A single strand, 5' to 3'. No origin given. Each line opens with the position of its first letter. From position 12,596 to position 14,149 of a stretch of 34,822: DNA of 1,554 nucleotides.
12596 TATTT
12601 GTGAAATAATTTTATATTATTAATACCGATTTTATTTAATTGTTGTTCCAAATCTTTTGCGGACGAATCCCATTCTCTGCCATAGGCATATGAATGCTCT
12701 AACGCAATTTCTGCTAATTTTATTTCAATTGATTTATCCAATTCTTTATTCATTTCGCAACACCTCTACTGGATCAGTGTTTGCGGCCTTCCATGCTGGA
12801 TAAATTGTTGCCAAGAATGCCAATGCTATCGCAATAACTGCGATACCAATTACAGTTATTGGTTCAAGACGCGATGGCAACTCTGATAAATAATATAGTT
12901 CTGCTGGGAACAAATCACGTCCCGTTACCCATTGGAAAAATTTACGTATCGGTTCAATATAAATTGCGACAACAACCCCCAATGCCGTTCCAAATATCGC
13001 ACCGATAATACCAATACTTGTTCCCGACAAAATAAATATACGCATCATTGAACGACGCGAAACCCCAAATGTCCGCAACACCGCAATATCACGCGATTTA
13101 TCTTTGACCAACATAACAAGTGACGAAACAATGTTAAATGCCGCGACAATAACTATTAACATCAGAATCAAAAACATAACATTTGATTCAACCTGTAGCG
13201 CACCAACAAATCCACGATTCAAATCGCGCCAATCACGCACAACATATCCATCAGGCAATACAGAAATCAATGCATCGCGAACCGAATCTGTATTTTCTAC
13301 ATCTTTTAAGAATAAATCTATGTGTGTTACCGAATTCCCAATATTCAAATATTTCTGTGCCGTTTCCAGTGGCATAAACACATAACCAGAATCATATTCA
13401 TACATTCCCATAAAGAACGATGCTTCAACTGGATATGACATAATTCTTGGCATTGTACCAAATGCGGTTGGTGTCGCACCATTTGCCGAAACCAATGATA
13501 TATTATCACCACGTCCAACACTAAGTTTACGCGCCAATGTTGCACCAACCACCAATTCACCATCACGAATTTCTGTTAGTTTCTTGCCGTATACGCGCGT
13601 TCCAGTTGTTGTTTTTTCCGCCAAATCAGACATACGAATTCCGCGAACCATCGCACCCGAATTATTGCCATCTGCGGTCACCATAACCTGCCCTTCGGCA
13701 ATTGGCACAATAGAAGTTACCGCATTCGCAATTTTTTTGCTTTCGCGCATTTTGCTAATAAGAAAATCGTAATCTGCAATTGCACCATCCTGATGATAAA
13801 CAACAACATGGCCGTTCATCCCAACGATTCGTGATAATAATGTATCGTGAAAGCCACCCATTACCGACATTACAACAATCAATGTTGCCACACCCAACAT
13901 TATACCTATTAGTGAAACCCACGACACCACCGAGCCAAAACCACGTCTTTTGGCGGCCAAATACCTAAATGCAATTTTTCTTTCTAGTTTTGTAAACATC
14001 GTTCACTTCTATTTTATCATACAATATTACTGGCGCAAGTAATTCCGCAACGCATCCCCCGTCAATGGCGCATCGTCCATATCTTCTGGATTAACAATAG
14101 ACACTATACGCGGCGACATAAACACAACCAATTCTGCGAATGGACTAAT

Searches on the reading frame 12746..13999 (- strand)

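Call 9: search_protein_families(library=ncbifam, proteins=[window:12746-13999:-])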
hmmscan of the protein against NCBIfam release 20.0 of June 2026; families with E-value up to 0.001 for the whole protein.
window:12746-13999:- (417 aa): 8 families
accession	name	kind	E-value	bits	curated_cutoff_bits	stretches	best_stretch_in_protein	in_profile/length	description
TIGR02212.1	lolCE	equivalog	5e-127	424.3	362.45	1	5-417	2-411/411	lipoprotein-releasing ABC transporter permease subunit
NF008357.0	PRK11146.1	exception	5.5e-68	229.7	439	1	3-415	3-412/414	lipoprotein-releasing ABC transporter permease subunit LolE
NF008076.0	PRK10814.1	exception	1.1e-67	228.8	473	1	7-417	7-399/399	lipoprotein-releasing ABC transporter permease subunit LolC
TIGR02213.1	lolE_release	exception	4.1e-65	220.2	540.35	1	9-415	6-409/411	lipoprotein-releasing ABC transporter permease subunit LolE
TIGR03434.1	ADOP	subfamily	6.2e-11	41.1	622.3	1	378-417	764-803/803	ADOP family duplicated permease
NF038346.1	FtsX_actino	exception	5.2e-05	22.8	250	1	231-348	139-257/308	permease-like cell division protein FtsX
NF038347.1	FtsX_Gpos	exception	0.0003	20.2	225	1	267-354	163-248/296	permease-like cell division protein FtsX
NF041854.1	ABC_perm_YbbP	equivalog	0.0009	17.2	999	0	220-416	189-370/806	putative ABC transporter permease subunit YbbP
